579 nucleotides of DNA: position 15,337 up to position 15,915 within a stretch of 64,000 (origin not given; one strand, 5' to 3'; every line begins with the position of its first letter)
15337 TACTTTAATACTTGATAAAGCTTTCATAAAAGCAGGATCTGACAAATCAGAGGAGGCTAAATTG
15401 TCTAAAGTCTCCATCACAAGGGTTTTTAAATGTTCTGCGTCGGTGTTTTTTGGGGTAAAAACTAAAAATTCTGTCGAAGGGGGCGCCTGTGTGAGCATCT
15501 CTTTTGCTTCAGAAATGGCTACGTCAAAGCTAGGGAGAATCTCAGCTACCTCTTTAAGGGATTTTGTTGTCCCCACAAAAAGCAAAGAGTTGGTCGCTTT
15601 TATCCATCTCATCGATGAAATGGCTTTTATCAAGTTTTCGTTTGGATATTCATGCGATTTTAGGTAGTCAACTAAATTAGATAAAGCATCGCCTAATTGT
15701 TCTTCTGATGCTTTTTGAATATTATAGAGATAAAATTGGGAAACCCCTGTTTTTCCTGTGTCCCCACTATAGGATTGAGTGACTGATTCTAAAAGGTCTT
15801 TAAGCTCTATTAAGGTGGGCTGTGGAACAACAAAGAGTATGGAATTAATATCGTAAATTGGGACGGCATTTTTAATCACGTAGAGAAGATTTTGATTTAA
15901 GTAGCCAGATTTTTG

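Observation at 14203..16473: Secretin SctC carries about nine tandem N-domain-like modules (1279 aa)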

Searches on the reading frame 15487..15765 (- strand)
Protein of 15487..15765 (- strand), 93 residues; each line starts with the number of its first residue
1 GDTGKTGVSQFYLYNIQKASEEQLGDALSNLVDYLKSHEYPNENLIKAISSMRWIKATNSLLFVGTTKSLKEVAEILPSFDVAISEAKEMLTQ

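Call 87: search_protein_representatives(alignment_id=A5)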
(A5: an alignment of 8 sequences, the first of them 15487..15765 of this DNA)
Query: 8 sequences, 90 profile positions. Proteins with E-value up to 0.001 (for the whole library): 1576; up to 1e-10: 631; up to 1e-30: 189. The best 150 are listed.
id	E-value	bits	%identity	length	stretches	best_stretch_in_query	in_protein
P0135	0.0e+00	983.5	-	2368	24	9-84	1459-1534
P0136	0.0e+00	982.0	-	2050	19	5-84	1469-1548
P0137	7.2e-287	942.6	-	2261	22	8-84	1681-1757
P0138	5.0e-275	904.7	-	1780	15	7-86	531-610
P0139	1.9e-265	874.0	-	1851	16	7-83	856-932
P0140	2.6e-252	831.9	-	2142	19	6-83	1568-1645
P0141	1.7e-234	774.8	-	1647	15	7-83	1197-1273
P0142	1.5e-231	765.4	-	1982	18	5-85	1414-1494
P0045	3.0e-229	758.0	-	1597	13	8-85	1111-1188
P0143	1.0e-205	682.5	-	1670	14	5-82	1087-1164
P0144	2.7e-203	674.8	-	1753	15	7-88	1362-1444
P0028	2.1e-201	668.7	-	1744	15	6-83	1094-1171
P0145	5.3e-195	648.2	-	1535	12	6-83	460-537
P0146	3.2e-193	642.5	-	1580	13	8-83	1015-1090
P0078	5.5e-190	632.1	-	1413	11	5-83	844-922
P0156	2.4e-171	572.4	-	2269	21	7-89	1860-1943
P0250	1.9e-54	197.7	-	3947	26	57-87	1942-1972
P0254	6.2e-47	173.6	-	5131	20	56-85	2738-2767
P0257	2.4e-43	162.1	-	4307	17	57-86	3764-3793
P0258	3.8e-43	161.5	-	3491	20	58-86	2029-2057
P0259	4.1e-43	161.4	-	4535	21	11-84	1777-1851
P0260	1.3e-41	156.6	-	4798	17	6-83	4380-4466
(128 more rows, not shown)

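Call 89: search_protein_families(library=pfam, proteins=[P0135, P0137, P0156], max_evalue=0.001)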
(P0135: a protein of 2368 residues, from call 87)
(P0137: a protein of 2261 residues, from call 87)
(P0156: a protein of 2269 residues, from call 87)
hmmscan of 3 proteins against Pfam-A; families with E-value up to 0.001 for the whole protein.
P0135 (2368 aa): 5 families
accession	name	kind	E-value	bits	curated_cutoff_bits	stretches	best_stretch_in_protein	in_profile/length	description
PF03958.22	Secretin_N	-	5.3e-114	373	28.2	8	130-188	1-66/69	Bacterial type II/III secretion system short domain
PF00263.26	Secretin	-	2.1e-36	125.5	27.5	1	2157-2326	1-169/169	Bacterial type II and III secretion system protein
PF21305.2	type_II_gspD_N0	-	7.9e-12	45.3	27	1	30-98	1-68/71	GspD-like, N0 domain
PF24471.1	KH_DEAH11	-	0.00017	21.6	27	0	609-630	43-64/70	DEAH11-like, KH-domain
PF12500.13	TRSP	-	0.00079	19.7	25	0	782-822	87-127/128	TRSP domain C terminus to PRTase_2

P0137 (2261 aa): 3 families
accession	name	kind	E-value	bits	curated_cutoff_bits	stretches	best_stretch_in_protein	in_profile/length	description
PF03958.22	Secretin_N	-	8.1e-105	343.6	28.2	6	1685-1756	2-66/69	Bacterial type II/III secretion system short domain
PF00263.26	Secretin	-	7.2e-35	120.5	27.5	1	2050-2219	1-169/169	Bacterial type II and III secretion system protein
PF21305.2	type_II_gspD_N0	-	2.5e-13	50.1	27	1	53-121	1-68/71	GspD-like, N0 domain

P0156 (2269 aa): 3 families
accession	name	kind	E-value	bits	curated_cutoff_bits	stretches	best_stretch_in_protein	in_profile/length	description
PF03958.22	Secretin_N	-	5.3e-65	216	28.2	4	144-203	1-67/69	Bacterial type II/III secretion system short domain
PF00263.26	Secretin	-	5.6e-32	111.1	27.5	1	2045-2218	1-168/169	Bacterial type II and III secretion system protein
PF21305.2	type_II_gspD_N0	-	8.9e-11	41.9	27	1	45-114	1-68/71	GspD-like, N0 domain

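Call 90: search_protein_families(library=pfam, proteins=[P0250, P0259], max_evalue=0.001)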
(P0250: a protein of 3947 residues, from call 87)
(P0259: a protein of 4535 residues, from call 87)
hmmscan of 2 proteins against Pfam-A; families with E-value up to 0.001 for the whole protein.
P0250 (3947 aa): 6 families
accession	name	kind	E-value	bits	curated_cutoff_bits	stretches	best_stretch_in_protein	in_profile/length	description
PF03958.22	Secretin_N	-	0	1496.7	28.2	40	3303-3394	2-65/69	Bacterial type II/III secretion system short domain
PF00263.26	Secretin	-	4.2e-49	166.8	27.5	1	3653-3819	1-169/169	Bacterial type II and III secretion system protein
PF14611.13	KH_SLS1_1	-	1.8e-19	70.1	24.1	0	3027-3062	32-65/69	SLS1 protein first KH domain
PF24471.1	KH_DEAH11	-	1.7e-08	34.4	27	0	3027-3063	31-67/70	DEAH11-like, KH-domain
PF23253.1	KH_PARP14_6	-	1.7e-06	28.4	27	0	247-277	35-65/68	PARP14, sixth type I KH domain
PF02758.22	PYRIN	-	2.4e-06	28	22.9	0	1951-1995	10-52/76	PAAD/DAPIN/Pyrin domain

P0259 (4535 aa): 7 families
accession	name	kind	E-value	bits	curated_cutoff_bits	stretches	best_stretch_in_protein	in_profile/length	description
PF03958.22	Secretin_N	-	0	1595.8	28.2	45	207-295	2-67/69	Bacterial type II/III secretion system short domain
PF00263.26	Secretin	-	7.5e-52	175.8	27.5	1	4288-4454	1-169/169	Bacterial type II and III secretion system protein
PF23248.1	KH_PARP14_2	-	1.6e-06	28.3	27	0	2632-2660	26-54/72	PARP14, second type I KH domain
PF14611.13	KH_SLS1_1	-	2.2e-06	28.1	24.1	0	1534-1593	14-64/69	SLS1 protein first KH domain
PF21305.2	type_II_gspD_N0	-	2.5e-05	24.5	27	1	50-106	9-65/71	GspD-like, N0 domain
PF23253.1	KH_PARP14_6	-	5.3e-05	23.7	27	0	1732-1766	31-65/68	PARP14, sixth type I KH domain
PF24471.1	KH_DEAH11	-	0.00014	21.9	27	0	2026-2058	37-69/70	DEAH11-like, KH-domain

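Call 91: list_cluster_members(proteins=[P0250, P0254, P0257, P0258, P0259, P0260, P0135, P0136, P0137, P0156])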
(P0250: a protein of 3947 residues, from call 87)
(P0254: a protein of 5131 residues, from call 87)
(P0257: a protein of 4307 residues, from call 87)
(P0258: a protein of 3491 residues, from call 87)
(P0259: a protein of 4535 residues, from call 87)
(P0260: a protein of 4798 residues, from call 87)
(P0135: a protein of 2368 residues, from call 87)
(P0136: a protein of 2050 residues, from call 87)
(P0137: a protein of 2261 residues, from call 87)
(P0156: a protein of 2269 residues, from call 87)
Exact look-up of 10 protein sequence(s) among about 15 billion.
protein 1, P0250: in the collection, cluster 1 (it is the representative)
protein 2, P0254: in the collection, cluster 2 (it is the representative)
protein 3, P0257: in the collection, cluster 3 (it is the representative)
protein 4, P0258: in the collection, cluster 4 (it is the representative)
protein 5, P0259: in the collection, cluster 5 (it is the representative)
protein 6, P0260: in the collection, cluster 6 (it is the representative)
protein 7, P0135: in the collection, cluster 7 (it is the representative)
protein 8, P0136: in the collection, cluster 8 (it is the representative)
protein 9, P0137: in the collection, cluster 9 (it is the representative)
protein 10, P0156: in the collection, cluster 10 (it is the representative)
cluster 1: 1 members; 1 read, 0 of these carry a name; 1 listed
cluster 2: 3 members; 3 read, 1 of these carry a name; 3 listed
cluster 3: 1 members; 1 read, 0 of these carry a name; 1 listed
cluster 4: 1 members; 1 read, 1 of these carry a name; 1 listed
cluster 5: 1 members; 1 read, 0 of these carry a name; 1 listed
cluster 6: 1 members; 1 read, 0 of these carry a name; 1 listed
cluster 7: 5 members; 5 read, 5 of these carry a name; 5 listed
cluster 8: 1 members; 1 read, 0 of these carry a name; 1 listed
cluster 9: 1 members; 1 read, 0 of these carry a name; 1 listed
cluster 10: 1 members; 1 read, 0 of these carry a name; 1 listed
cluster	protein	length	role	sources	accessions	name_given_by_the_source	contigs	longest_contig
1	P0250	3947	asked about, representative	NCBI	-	-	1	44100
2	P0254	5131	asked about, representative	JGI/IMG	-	type II secretion system protein D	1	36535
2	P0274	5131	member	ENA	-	-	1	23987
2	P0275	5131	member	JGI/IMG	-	-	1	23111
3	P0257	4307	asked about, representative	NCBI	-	-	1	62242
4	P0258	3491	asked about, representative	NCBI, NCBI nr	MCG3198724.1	MAG: hypothetical protein GHCLOJNM_03228 [bacterium] | hypothetical protein [bacterium]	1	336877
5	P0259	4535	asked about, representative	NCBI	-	-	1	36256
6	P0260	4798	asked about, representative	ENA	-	-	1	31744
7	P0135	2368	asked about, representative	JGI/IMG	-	type II secretory pathway component GspD/PulD (secretin)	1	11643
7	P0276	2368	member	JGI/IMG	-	type II secretory pathway component GspD/PulD (secretin)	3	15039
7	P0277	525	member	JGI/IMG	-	type III secretion protein C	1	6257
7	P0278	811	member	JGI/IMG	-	type II secretory pathway component GspD/PulD (secretin)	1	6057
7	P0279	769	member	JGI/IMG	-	type II secretory pathway component GspD/PulD (secretin)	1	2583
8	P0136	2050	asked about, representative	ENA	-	-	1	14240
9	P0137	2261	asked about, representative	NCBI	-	-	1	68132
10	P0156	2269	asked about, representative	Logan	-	-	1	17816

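Call 92: find_encoding_contigs(protein=P0258, flank=10000, max_places=2)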
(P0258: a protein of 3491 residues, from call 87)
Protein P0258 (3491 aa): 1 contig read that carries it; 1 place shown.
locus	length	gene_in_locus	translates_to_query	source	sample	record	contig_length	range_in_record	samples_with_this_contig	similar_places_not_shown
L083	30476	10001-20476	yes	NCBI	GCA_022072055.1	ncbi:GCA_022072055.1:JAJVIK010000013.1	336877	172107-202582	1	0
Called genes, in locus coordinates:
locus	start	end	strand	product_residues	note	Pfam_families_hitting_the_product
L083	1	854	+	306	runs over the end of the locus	PF22645:GKRP_SIS_N, PF14555:UBA_4 (faint)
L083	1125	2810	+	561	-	PF05157:MshEN, PF00437:T2SSE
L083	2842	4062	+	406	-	PF28597:T2SSF_N, PF00482:T2SSF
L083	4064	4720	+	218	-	PF07963:N_methyl (weak)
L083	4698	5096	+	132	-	PF07963:N_methyl (weak)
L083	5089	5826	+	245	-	PF07963:N_methyl (weak), PF11612:T2SSJ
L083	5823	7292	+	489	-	PF21687:T2SSK_1st, PF03934:T2SSK, PF12836:HHH_3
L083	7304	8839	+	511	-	PF05137:PilN (weak)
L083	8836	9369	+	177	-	PF04350:PilO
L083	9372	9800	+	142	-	-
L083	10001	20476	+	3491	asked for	PF21305:type_II_gspD_N0, PF03958:Secretin_N, PF22688:Hda_lid (faint), PF03958:Secretin_N (weak), PF14611:KH_SLS1_1 (faint), PF03958:Secretin_N, PF00263:Secretin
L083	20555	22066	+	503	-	-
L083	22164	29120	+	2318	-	-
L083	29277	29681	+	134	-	PF00190:Cupin_1, PF02311:AraC_binding (weak), PF07883:Cupin_2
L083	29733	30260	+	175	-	PF01965:DJ-1_PfpI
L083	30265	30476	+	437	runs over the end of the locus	PF08245:Mur_ligase_M (weak), PF27239:FOL3_C (faint)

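Call 95: find_homologous_proteins(query=L083:1125-2810:+, max_evalue=1e-50)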
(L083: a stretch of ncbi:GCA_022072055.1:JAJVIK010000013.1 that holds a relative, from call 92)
Query L083:1125-2810:+ (561 aa): 8000 proteins with E <= 1e-50 among 8000 candidates; the best 120 are listed.
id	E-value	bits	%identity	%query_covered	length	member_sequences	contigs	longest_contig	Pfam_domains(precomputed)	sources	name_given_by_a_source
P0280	0.0e+0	1225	98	100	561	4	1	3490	PF05157.21,PF00437.27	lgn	-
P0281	0.0e+0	1143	92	100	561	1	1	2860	PF05157.21,PF00437.27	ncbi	-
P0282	0.0e+0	1048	81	100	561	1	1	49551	PF05157.21,PF00437.27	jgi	jgi:type II secretion system protein E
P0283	0.0e+0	1038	81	100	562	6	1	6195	PF05157.21,PF00437.27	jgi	jgi:type II secretion system protein E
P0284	6.2e-298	1007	79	100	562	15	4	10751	PF05157.21,PF00437.27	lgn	-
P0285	2.4e-276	935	73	100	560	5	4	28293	PF05157.21,PF00437.27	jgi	jgi:type II secretion system protein E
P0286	5.2e-273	924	73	100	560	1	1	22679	PF05157.21,PF00437.27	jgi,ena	-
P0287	1.2e-271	920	72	100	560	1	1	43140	PF05157.21,PF00437.27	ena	-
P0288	2.5e-270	916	71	100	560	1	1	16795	PF05157.21,PF00437.27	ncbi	-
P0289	2.2e-262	889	68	100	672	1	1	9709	PF05157.21,PF00437.27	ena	-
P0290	1.9e-195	668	56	99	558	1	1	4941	PF05157.21,PF00437.27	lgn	-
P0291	5.5e-195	667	56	98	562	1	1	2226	PF05157.21,PF00437.27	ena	-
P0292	5.6e-194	664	55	99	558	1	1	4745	PF05157.21,PF00437.27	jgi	-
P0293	1.0e-193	663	56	99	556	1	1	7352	PF05157.21,PF00437.27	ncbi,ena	-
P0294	1.5e-193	662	56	99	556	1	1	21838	PF05157.21,PF00437.27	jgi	-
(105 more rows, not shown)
